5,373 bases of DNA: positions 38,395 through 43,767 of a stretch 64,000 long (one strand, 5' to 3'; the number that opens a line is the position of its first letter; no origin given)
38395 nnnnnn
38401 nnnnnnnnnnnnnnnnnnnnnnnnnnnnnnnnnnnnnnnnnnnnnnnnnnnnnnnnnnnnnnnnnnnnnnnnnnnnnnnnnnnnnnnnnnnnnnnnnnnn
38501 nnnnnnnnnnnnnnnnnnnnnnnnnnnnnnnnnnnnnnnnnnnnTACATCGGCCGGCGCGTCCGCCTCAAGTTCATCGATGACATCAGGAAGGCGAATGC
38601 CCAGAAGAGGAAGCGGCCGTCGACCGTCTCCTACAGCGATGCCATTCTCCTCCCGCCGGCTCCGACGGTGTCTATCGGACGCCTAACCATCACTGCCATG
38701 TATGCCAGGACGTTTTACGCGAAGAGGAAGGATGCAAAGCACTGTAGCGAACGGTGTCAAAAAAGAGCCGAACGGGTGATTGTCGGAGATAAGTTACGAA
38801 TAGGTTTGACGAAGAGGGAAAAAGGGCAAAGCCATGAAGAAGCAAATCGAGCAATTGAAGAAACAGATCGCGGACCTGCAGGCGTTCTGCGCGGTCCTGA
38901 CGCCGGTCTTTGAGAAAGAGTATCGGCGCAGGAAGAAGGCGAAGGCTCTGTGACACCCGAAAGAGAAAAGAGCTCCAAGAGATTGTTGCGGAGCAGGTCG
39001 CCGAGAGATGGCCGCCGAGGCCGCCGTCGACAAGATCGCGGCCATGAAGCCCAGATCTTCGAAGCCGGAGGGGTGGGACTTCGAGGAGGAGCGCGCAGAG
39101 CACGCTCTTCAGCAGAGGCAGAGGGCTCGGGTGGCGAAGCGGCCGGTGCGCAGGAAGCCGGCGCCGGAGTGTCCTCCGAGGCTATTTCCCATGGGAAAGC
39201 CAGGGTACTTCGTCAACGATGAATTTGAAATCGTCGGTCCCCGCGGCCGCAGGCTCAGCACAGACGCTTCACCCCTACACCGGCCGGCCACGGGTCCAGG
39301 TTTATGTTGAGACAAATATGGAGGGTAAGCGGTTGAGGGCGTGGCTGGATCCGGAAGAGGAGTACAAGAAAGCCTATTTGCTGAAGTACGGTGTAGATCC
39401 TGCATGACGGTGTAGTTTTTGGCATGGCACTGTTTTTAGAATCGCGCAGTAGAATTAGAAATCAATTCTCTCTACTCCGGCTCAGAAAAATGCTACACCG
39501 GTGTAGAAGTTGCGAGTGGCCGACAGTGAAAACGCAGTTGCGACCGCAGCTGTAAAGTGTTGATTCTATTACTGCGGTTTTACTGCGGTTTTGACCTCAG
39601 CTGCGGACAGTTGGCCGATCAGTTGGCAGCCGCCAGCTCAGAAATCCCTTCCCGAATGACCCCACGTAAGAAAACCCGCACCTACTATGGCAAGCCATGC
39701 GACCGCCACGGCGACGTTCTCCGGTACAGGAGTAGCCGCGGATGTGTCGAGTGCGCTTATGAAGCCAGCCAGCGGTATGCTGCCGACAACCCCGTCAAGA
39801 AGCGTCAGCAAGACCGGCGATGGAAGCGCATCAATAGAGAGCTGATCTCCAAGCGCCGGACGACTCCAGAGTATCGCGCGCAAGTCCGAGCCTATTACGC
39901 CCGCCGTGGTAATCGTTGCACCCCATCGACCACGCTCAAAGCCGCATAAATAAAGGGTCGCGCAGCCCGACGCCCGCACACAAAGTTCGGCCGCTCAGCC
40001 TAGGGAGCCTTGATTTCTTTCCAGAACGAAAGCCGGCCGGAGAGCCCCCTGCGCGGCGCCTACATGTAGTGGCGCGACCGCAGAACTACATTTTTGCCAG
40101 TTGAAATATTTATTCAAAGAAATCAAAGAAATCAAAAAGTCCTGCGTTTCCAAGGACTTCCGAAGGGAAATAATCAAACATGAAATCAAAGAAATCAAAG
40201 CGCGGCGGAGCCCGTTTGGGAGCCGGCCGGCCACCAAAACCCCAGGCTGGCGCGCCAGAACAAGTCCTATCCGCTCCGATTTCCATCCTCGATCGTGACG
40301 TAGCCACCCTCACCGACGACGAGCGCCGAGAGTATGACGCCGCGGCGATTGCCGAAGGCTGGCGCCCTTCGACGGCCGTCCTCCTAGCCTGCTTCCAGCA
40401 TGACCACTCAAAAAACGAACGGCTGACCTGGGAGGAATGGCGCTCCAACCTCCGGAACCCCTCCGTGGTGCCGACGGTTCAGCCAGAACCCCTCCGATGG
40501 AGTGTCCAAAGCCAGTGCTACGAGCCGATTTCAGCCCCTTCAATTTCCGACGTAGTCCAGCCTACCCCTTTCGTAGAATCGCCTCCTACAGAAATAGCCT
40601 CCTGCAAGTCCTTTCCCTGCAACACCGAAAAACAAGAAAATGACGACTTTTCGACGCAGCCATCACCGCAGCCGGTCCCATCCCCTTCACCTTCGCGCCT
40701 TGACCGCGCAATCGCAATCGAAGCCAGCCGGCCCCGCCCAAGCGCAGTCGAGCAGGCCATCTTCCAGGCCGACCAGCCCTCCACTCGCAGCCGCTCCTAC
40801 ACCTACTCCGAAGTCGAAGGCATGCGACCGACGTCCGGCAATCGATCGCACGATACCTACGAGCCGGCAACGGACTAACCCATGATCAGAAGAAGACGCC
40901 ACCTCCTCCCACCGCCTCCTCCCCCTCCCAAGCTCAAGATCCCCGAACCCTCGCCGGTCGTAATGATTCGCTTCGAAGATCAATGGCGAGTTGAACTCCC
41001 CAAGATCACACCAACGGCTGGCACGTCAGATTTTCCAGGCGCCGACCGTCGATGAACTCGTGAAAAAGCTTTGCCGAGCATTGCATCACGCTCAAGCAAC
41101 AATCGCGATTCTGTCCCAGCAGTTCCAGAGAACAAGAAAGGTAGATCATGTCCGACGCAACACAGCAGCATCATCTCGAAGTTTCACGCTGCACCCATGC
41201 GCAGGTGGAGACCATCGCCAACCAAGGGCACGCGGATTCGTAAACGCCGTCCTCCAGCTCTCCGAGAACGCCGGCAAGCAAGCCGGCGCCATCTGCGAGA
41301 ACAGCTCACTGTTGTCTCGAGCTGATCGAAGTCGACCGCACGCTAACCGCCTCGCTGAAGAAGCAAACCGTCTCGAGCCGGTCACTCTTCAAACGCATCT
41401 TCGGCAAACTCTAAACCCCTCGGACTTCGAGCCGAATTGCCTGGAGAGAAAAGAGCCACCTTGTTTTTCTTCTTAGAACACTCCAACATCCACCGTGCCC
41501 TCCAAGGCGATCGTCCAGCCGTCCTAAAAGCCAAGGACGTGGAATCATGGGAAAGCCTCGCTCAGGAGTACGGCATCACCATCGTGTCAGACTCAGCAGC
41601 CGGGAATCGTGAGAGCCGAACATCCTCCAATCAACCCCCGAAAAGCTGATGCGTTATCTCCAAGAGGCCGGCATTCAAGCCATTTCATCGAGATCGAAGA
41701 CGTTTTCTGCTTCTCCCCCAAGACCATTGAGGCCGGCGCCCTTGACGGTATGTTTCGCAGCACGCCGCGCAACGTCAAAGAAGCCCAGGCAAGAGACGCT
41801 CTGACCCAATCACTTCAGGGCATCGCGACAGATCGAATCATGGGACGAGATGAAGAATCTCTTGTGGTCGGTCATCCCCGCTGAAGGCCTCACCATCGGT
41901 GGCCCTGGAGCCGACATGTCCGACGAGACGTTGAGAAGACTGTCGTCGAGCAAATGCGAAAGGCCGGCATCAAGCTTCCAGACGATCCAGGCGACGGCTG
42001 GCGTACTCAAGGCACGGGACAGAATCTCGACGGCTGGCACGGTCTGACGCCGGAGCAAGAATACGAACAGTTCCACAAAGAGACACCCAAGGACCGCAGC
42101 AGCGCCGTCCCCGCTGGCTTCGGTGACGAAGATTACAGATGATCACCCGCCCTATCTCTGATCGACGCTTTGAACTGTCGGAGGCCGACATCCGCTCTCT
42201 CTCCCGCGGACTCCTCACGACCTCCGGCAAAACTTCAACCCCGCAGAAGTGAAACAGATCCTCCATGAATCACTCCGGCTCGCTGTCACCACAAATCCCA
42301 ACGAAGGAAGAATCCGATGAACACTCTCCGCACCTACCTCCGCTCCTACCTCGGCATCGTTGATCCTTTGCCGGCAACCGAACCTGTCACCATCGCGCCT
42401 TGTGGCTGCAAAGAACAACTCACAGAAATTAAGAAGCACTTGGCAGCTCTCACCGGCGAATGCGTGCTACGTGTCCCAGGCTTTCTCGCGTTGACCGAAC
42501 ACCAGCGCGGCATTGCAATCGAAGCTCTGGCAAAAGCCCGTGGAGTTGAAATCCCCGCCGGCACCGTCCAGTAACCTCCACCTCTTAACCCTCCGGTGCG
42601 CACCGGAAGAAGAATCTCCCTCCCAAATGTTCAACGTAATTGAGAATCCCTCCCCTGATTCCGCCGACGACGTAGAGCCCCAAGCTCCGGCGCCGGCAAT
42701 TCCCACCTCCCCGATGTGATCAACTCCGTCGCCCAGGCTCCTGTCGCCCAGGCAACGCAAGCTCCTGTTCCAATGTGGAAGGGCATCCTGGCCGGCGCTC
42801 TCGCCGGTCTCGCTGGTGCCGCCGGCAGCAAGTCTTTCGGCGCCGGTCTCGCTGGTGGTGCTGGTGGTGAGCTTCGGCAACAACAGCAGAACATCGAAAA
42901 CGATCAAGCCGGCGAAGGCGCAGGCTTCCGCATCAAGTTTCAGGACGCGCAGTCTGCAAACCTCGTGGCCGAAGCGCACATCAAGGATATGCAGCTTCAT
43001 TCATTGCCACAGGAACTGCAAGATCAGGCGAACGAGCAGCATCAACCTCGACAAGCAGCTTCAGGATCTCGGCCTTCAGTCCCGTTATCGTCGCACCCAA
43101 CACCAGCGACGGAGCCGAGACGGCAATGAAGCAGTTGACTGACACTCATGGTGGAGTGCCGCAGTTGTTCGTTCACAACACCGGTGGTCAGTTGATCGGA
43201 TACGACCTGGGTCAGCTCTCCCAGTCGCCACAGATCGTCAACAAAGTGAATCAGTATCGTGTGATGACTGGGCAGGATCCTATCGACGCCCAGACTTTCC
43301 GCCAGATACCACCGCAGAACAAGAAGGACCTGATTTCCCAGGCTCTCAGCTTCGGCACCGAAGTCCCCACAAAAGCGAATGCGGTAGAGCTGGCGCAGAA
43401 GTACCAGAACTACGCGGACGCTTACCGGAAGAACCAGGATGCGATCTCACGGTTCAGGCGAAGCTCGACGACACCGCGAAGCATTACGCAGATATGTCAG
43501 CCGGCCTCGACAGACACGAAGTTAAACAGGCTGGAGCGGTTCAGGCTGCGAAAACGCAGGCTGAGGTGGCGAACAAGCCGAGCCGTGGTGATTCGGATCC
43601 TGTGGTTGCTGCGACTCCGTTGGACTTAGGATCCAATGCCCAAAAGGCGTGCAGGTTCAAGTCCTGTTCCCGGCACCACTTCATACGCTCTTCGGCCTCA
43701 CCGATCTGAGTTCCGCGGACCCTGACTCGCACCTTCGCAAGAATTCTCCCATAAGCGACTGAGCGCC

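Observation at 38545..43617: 5,073-bp phage-like ORFan block inserted cleanly into the D-stem of the tRNA, with no target duplication, terminal repeats or recombinase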

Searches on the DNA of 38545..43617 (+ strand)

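Call 16: search_dna_similar(query=window:38545-43617:+, collection=phages, mode=distant)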
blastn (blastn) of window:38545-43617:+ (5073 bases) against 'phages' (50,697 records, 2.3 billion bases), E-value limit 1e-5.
No match.

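Call 97: search_dna_similar(query=window:38545-43617:+, collection=plasmids, mode=distant)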
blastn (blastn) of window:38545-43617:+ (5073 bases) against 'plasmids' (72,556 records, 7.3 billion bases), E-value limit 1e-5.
No match.

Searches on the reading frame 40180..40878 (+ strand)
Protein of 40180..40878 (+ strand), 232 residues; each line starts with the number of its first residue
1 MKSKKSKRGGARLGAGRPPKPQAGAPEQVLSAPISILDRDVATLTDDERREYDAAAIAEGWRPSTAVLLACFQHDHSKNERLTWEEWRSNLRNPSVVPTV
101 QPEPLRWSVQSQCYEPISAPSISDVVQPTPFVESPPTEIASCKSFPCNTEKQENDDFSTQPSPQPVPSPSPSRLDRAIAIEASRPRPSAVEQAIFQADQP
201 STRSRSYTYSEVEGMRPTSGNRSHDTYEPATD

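Call 17: search_protein_families(library=pfam, max_evalue=0.01, proteins=[window:40180-40878:+])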
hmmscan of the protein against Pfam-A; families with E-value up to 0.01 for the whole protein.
window:40180-40878:+ (232 aa): 0 families

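Call 18: search_protein_families(library=phrogs, max_evalue=0.01, proteins=[window:40180-40878:+])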
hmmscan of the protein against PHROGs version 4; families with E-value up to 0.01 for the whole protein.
window:40180-40878:+ (232 aa): 0 families

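Call 101: find_related_loci(query=window:40180-40878:+, collection=viral_contigs, flank=10000)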
Query window:40180-40878:+ (232 aa) in viral_contigs; peptide patterns used: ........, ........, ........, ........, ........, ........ (x = any residue, [..] = any of these).
20 stretches matched a pattern, but none encodes a relative of the query by tblastn (E <= 1e-3).
